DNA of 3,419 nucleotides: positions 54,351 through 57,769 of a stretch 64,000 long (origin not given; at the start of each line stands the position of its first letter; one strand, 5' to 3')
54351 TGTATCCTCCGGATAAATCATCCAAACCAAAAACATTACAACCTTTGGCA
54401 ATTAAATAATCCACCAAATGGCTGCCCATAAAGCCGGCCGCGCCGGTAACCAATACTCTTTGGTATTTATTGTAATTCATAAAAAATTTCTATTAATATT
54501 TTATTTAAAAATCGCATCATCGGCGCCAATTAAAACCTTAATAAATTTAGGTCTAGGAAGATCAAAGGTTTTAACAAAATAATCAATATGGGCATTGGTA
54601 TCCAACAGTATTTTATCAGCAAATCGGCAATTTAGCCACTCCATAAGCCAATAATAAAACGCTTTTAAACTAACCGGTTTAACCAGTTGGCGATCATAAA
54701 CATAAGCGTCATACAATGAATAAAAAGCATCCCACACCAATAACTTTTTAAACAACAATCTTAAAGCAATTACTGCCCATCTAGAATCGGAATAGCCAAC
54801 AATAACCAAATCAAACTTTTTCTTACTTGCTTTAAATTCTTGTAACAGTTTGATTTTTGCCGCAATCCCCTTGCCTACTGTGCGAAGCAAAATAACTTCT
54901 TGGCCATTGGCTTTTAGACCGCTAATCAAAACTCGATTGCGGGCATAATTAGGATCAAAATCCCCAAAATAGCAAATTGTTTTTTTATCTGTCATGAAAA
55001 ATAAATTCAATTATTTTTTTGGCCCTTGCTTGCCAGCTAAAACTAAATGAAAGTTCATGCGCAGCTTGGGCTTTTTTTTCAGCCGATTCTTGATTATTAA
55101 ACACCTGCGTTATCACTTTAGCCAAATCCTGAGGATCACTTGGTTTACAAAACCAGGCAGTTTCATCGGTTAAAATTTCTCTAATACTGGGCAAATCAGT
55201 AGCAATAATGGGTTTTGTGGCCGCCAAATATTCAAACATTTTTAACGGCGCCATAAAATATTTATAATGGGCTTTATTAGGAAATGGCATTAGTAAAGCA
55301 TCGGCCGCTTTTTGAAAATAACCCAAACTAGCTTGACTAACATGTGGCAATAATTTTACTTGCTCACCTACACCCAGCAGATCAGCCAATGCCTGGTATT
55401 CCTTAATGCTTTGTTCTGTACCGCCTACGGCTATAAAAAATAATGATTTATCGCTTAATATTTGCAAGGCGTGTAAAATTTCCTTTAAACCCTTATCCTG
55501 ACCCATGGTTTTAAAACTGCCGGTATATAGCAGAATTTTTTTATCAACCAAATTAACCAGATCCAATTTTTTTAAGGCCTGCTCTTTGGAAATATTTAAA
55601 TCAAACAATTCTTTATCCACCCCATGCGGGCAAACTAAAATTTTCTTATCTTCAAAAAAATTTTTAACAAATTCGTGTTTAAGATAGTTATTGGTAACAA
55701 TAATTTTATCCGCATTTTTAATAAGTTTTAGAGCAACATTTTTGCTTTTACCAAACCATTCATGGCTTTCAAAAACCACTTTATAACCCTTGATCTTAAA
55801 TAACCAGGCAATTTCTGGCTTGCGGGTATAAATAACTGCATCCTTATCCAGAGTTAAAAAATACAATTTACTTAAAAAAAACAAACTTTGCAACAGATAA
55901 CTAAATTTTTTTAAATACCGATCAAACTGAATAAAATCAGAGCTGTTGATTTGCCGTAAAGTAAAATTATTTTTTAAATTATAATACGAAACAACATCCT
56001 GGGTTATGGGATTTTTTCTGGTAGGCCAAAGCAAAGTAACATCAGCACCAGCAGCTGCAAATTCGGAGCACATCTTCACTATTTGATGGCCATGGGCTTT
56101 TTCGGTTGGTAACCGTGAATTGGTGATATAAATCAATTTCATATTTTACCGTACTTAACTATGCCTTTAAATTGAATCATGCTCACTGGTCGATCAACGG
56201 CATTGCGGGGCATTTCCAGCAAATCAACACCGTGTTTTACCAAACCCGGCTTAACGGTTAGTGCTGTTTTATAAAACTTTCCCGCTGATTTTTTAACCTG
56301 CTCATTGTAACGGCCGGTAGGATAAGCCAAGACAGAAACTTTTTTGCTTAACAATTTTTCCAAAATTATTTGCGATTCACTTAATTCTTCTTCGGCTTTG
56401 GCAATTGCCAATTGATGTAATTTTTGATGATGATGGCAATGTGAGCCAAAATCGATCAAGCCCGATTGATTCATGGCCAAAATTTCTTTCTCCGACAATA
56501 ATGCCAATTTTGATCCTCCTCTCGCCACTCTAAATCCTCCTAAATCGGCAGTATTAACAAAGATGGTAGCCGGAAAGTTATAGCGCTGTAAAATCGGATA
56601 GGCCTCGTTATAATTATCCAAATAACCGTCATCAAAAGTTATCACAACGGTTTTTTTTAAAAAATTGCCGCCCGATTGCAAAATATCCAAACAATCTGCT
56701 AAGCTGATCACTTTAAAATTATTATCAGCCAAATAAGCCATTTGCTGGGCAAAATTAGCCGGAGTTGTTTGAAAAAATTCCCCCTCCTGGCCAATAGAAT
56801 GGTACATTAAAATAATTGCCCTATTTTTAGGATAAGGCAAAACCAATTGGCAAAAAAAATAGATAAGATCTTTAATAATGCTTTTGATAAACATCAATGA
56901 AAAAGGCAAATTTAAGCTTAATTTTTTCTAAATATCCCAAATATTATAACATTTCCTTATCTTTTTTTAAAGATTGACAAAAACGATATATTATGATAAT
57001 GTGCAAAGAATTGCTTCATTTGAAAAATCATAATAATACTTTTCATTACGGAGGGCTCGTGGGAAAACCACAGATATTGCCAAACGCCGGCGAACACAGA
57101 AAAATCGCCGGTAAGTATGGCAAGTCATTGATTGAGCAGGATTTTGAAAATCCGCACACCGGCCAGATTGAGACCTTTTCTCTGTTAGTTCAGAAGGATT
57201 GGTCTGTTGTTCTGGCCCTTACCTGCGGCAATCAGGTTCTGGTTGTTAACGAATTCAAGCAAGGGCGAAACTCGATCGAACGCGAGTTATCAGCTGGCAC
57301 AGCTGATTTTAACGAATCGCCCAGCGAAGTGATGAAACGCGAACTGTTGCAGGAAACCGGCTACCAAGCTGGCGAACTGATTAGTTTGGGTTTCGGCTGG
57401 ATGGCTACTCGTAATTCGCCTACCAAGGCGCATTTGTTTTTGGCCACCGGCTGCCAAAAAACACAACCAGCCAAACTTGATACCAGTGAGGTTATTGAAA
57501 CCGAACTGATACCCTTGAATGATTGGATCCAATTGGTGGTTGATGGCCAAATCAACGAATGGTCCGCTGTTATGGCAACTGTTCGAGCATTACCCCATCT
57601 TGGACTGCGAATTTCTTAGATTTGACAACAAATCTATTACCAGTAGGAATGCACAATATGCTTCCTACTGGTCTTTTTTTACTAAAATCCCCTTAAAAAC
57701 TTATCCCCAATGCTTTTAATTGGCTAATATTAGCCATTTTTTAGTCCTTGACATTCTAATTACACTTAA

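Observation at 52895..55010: GT4 glycosyltransferase split at its interdomain linker into two ORFs, with an epimerase gene inserted between them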

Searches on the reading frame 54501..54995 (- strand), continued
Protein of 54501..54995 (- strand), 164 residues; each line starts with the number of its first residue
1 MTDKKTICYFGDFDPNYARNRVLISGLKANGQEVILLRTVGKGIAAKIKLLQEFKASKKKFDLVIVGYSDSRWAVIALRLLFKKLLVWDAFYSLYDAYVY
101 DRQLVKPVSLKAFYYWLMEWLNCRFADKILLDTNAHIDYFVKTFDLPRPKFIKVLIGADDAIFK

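Call 57: fold_search(model_id=the predicted structure, library=pdb)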
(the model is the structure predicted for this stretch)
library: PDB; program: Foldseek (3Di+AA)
matches with E <= 10: 1854; with E <= 0.001: 11
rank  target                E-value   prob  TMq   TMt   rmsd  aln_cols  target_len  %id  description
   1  3c4q_B                3.2e-05  1.00  0.68  0.31   4.4       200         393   17  Structure of the retaining glycosyltransferase MshA : The first step in mycothiol biosynthesis. Organism : Corynebacte (released 2008-04-01)
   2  3c48_A                4.8e-05  1.00  0.66  0.30   4.9       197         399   14  Structure of the retaining glycosyltransferase MshA: The first step in mycothiol biosynthesis. Organism: Corynebacteri (released 2008-03-25)
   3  4xsu_B                7.0e-05  1.00  0.58  0.29   5.4       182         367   13  Crystal structure of Anabaena Alr3699/HepE in complex with UDP and glucose (released 2016-01-13)
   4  6tvp_B                1.1e-04  1.00  0.64  0.30   5.2       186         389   12  Structure of Mycobacterium smegmatis alpha-maltose-1-phosphate synthase GlgM (released 2020-04-22)
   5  4xsu_A                1.3e-04  1.00  0.57  0.29   5.5       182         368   13  Crystal structure of Anabaena Alr3699/HepE in complex with UDP and glucose (released 2016-01-13)
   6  3c4q_A                2.7e-04  1.00  0.63  0.29   5.1       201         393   15  Structure of the retaining glycosyltransferase MshA : The first step in mycothiol biosynthesis. Organism : Corynebacte (released 2008-04-01)
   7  3c48_B                3.5e-04  1.00  0.64  0.29   5.3       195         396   15  Structure of the retaining glycosyltransferase MshA: The first step in mycothiol biosynthesis. Organism: Corynebacteri (released 2008-03-25)
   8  8va1_B                5.2e-04  1.00  0.45  0.17   6.7       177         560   15  S. aureus TarL H300N in complex with CDP-ribitol (single tetramer) (released 2024-04-03)
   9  9v0w_B                6.3e-04  1.00  0.61  0.31   4.8       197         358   14  UDP-Glc:tetrahydrobiopterin glucosyltransferase from Pseudanabaena sp. Chao 1811 (released 2025-11-26)
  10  8va1_D                8.1e-04  1.00  0.44  0.17   6.4       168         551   15  S. aureus TarL H300N in complex with CDP-ribitol (single tetramer) (released 2024-04-03)
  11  6tvp_A                9.2e-04  1.00  0.67  0.32   4.7       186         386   14  Structure of Mycobacterium smegmatis alpha-maltose-1-phosphate synthase GlgM (released 2020-04-22)
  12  4xsr_B                1.3e-03  1.00  0.57  0.29   5.2       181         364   13  Crystal structure of Anabaena Alr3699/HepE in complex with UDP-glucose (released 2016-01-13)
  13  4xso_A                1.8e-03  1.00  0.56  0.29   5.5       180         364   13  Crystal structure of apo-form Alr3699/HepE from Anabaena sp. strain PCC 7120 (released 2016-01-13)
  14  8dvz                  1.9e-03  1.00  0.61  0.31   4.6       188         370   14  Structure of the Campylobacter concisus glycosyltransferase PglA R282V variant (released 2024-01-17)
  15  4xsp_A                1.9e-03  1.00  0.55  0.28   5.9       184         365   12  Crystal structure of Anabaena Alr3699/HepE in complex with UDP (released 2016-01-13)
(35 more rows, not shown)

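Call 76: search_protein_families(library=pfam, proteins=[window:54501-54995:-], max_evalue=10)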
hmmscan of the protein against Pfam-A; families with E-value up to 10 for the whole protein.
window:54501-54995:- (164 aa): 2 families
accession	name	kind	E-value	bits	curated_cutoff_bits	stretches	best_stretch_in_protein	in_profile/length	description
PF13439.12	Glyco_transf_4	-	0.018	15.5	28.5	1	36-149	50-157/170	Glycosyltransferase Family 4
PF13579.12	Glyco_trans_4_4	-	0.13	13.1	29.7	1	57-149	68-150/158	Glycosyl transferase 4-like domain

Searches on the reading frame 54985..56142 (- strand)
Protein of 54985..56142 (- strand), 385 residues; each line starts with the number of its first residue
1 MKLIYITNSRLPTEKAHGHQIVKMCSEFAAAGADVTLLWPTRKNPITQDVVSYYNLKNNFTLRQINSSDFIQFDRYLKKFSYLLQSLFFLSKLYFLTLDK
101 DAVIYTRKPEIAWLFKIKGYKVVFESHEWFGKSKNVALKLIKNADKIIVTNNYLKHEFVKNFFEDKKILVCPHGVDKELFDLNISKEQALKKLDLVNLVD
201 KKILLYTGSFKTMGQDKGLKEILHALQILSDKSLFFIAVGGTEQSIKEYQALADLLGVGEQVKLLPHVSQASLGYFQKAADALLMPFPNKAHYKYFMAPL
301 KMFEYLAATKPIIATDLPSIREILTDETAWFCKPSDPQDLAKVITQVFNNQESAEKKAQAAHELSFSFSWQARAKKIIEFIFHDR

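Call 5: search_protein_families(library=pfam, proteins=[window:54985-56142:-], max_evalue=0.01)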
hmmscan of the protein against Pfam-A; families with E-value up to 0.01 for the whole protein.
window:54985-56142:- (385 aa): 4 families
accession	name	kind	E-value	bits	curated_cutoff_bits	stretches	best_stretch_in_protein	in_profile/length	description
PF00534.26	Glycos_transf_1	-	1.4e-19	70.7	26.4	1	200-361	14-169/172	Glycosyl transferases group 1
PF13692.12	Glyco_trans_1_4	-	5e-18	66.2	27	1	202-350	2-142/142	Glycosyl transferases group 1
PF13439.12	Glyco_transf_4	-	2.8e-07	31.2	28.5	1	21-178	8-169/170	Glycosyltransferase Family 4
PF13524.12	Glyco_trans_1_2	-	5e-06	27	25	1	255-378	27-143/144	Glycosyl transferase-like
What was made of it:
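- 54985..56142 (-): Intact 385-aa GT4 glycosyltransferase of a different subfamily. It overlaps the N-half start by 11 nt. PF00534 E=1.4e-19 and PF13439 E=2.8e-7 (call 5).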

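Call 42: search_protein_families(library=ncbifam, proteins=[window:54985-56142:-], max_evalue=0.001)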
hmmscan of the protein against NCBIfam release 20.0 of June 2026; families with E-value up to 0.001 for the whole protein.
window:54985-56142:- (385 aa): 14 families
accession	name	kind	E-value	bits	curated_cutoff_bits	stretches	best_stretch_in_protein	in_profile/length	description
TIGR04063.1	stp3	hypoth_equivalog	9.5e-22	77.4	442.05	1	134-373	148-384/397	TIGR04063 family PEP-CTERM/XrtA system glycosyltransferase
NF047676.1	TeichurnBiosyTuaH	equivalog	2.8e-19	69.2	550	1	101-378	119-381/384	teichuronic acid biosynthesis protein TuaH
TIGR03449.1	mycothiol_MshA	equivalog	1.1e-15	57.5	462.5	1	139-379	160-398/406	D-inositol-3-phosphate glycosyltransferase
NF047684.1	TeichurnBiosyTuaC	equivalog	1.4e-15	57.1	550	1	103-376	125-381/391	teichuronic acid biosynthesis protein TuaC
NF053787.1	GlcN_PG_synth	equivalog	2.6e-11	43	480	1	140-378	140-353/361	N-acetylglucosaminyl phosphatidylglycerol synthase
TIGR04047.1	MSMEG_0565_glyc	hypoth_equivalog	2.8e-11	43.1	259.85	1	140-380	135-370/373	MSMEG_0565 family glycosyltransferase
NF007640.0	PRK10307.1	subfamily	2.1e-10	40.1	276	1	139-364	167-386/411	WcaI family glycosyltransferase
TIGR03999.1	thiol_BshA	equivalog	2.2e-09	36.8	273.7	1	141-364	142-352/375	N-acetyl-alpha-D-glucosaminyl L-malate synthase BshA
TIGR02149.1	glgA_Coryne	subfamily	3e-09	36.5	302.4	1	140-379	141-385/391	glycogen synthase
NF041876.1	EPS_EpsE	equivalog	1.9e-08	34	400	1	212-374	222-386/389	exopolysaccharide biosynthesis GT4 family glycosyltransferase EpsE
NF041010.1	glycosy_Agl16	equivalog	8.1e-08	31.5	575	1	120-380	105-347/352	glycosylation protein Agl16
NF038295.1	EPS_HpsP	equivalog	8.3e-08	31.6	550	1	165-379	175-382/388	hormogonium polysaccharide biosynthesis glycosyltransferase HpsP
TIGR03088.1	stp2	hypoth_equivalog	2.1e-05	23.8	409.05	1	164-375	158-364/374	TIGR03088 family PEP-CTERM/XrtA system glycosyltransferase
TIGR04007.1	wcaI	equivalog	0.0004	19.1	800.45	1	182-284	213-309/407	colanic acid biosynthesis glycosyltransferase WcaI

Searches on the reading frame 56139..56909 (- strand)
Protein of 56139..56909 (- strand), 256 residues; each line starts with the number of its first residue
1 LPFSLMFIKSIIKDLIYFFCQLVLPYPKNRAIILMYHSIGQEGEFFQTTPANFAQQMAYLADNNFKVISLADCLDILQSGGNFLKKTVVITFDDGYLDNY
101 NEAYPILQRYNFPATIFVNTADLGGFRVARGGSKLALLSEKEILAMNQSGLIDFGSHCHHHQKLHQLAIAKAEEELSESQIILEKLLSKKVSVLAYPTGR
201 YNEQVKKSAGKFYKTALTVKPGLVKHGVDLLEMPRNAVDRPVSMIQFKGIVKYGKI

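Call 5: search_protein_families(library=pfam, proteins=[window:56139-56909:-], max_evalue=0.01)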
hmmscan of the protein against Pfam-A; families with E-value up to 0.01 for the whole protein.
window:56139-56909:- (256 aa): 1 family
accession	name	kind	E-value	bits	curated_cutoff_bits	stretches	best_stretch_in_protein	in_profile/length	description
PF01522.26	Polysacc_deac_1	-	1.7e-25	89.8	23.1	1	83-211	4-118/124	Polysaccharide deacetylase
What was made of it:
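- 56139..56909 (-): Polysaccharide deacetylase gene, apparently the first cistron of the operon. The best promoter-like site lies just upstream, at 56943-56971 on the minus strand. PF01522 E=1.7e-25 (call 5).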

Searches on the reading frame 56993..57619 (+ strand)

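Call 56: search_protein_families(library=pfam, proteins=[window:56993-57619:+], max_evalue=0.00001)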
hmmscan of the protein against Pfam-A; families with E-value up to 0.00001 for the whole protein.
window:56993-57619:+ (208 aa): 1 family
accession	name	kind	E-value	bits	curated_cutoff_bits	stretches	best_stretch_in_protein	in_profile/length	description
PF00293.34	NUDIX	-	1.1e-07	32.4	21.1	1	73-178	6-118/134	NUDIX domain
